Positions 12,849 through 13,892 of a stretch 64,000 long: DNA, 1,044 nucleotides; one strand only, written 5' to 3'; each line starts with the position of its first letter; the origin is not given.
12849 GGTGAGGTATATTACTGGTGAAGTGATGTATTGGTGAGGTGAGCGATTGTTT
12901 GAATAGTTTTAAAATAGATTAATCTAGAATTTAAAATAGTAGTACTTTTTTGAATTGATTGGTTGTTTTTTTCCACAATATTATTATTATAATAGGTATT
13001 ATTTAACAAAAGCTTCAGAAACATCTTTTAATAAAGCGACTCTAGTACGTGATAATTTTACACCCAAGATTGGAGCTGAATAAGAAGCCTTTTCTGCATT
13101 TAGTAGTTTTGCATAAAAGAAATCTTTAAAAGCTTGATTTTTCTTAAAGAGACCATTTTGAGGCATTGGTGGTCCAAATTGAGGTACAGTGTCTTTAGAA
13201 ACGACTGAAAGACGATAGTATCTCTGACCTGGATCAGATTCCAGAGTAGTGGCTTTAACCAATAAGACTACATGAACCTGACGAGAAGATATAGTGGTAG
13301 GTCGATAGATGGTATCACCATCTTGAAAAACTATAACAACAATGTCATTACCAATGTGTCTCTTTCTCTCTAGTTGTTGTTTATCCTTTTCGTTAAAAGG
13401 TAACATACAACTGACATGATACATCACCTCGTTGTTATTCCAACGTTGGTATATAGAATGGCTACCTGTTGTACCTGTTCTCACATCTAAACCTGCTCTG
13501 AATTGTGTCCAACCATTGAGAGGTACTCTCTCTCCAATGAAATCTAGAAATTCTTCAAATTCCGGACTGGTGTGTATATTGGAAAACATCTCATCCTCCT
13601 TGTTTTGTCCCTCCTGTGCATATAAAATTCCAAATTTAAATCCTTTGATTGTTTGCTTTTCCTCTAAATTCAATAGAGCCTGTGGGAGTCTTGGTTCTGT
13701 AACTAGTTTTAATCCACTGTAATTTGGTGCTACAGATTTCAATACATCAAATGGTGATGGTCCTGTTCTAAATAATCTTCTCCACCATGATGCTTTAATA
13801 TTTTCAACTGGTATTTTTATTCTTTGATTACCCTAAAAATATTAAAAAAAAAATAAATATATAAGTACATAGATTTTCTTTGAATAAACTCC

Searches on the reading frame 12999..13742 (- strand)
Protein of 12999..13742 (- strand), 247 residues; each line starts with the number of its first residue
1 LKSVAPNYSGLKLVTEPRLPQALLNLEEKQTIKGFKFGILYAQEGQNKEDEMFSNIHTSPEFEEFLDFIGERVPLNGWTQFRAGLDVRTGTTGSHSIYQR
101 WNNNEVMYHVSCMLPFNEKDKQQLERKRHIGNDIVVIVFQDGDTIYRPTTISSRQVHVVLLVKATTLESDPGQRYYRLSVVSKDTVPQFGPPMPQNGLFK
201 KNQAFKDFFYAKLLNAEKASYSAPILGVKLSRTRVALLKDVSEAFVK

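Call 40: search_protein_families(library=pfam, proteins=[window:12999-13742:-], max_evalue=0.001)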
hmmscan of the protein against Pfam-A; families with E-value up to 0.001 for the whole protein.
window:12999-13742:- (247 aa): 1 family
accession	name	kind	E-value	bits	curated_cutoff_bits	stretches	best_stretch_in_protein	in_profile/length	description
PF02145.21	Rap_GAP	-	3.5e-58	196.7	27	1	52-234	1-184/185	Rap/ran-GAP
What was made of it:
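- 12999..13742 (-): Context: an exon of the downstream Rap/ran-GAP gene (eukaryotic signalling protein). PF02145 Rap_GAP E 3.5e-58 (call 40).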
